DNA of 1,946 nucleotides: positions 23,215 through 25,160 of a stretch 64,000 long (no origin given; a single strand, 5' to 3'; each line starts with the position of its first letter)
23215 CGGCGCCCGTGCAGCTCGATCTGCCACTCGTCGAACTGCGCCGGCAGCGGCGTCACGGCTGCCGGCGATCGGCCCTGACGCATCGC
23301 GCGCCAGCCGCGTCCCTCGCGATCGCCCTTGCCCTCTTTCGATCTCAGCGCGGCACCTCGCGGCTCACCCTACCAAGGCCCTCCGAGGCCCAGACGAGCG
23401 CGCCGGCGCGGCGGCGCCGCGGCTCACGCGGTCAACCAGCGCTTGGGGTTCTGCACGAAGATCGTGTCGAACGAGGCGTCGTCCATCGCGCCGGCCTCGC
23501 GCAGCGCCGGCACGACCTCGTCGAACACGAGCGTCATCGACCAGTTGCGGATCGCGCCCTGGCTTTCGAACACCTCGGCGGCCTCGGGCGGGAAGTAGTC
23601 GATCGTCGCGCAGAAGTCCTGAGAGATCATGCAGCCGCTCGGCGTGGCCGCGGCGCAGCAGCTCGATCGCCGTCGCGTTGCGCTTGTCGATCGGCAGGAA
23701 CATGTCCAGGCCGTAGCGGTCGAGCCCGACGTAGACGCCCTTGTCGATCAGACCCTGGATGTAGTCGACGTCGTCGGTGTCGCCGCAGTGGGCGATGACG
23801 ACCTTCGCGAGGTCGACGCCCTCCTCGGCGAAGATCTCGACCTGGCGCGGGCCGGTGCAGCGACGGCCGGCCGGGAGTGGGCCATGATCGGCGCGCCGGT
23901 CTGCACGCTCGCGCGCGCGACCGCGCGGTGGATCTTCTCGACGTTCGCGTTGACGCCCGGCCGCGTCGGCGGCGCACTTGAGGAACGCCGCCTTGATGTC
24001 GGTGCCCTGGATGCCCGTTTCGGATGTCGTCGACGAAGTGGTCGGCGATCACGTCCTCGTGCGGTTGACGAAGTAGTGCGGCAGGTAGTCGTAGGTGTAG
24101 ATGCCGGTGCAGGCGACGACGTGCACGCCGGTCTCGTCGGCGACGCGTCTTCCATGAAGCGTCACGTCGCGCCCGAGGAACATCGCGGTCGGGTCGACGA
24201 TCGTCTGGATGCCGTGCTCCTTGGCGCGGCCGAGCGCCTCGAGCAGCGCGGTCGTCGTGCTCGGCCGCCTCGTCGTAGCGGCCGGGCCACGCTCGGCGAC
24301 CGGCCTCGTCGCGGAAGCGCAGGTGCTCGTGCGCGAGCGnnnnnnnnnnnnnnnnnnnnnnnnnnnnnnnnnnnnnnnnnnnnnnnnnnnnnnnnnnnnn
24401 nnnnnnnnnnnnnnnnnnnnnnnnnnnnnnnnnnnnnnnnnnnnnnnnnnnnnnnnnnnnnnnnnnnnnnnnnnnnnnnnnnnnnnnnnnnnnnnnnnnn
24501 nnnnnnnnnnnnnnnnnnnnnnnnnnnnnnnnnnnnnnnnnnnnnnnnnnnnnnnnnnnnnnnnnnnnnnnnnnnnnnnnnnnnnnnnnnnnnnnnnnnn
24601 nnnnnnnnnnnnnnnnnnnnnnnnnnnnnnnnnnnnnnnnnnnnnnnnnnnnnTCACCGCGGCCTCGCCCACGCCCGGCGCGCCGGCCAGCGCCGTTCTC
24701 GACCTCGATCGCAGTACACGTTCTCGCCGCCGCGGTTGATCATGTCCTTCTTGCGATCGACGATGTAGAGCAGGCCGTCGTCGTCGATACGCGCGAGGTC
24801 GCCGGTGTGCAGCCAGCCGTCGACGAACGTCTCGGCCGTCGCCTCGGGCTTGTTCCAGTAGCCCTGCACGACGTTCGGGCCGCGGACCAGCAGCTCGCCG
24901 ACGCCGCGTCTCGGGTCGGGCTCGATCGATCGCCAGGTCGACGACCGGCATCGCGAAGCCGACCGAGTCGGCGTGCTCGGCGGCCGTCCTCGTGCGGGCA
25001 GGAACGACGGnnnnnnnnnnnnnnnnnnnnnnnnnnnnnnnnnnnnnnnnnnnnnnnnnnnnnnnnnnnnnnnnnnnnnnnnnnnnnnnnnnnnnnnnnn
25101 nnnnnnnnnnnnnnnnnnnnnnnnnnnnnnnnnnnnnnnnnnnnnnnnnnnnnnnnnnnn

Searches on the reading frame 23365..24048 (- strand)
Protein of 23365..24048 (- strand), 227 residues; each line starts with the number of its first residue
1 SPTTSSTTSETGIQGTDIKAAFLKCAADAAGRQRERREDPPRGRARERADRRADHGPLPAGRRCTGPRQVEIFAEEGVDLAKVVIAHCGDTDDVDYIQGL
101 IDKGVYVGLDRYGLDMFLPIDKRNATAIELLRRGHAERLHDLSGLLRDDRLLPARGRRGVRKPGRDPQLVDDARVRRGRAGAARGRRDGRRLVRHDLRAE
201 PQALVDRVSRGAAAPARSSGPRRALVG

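Call 42: search_protein_families(library=pfam, proteins=[window:23365-24048:-], max_evalue=0.01)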
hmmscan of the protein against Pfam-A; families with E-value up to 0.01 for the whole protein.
window:23365-24048:- (227 aa): 1 family
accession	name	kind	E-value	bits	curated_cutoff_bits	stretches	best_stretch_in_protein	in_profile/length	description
PF02126.24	PTE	-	4.1e-20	72.8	22.4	1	10-139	114-242/298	Phosphotriesterase family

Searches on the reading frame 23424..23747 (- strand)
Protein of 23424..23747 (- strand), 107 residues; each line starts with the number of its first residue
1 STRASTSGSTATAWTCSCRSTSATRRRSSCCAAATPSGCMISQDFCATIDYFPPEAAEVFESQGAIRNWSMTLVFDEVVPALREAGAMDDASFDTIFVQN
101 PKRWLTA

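Call 42: search_protein_families(library=pfam, proteins=[window:23424-23747:-], max_evalue=0.01)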
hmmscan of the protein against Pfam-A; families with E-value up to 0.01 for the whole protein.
window:23424-23747:- (107 aa): 1 family
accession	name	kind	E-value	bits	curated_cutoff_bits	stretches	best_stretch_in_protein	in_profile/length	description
PF02126.24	PTE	-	0.0004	20.4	22.4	1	67-106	264-298/298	Phosphotriesterase family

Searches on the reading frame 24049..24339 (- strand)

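Call 42: search_protein_families(library=pfam, proteins=[window:24049-24339:-], max_evalue=0.01)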
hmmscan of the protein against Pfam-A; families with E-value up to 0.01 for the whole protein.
window:24049-24339:- (96 aa): 1 family
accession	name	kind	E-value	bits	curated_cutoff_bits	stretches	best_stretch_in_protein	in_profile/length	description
PF02126.24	PTE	-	4.9e-11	43.1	22.4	1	28-88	36-95/298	Phosphotriesterase family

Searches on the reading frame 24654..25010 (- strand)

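Call 42: search_protein_families(library=pfam, proteins=[window:24654-25010:-], max_evalue=0.01)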
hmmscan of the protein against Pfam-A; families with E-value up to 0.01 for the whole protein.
window:24654-25010:- (118 aa): 1 family
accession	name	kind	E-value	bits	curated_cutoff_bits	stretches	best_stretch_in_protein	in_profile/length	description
PF00501.34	AMP-binding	-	0.0053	16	29.9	1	30-52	362-384/384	AMP-binding enzyme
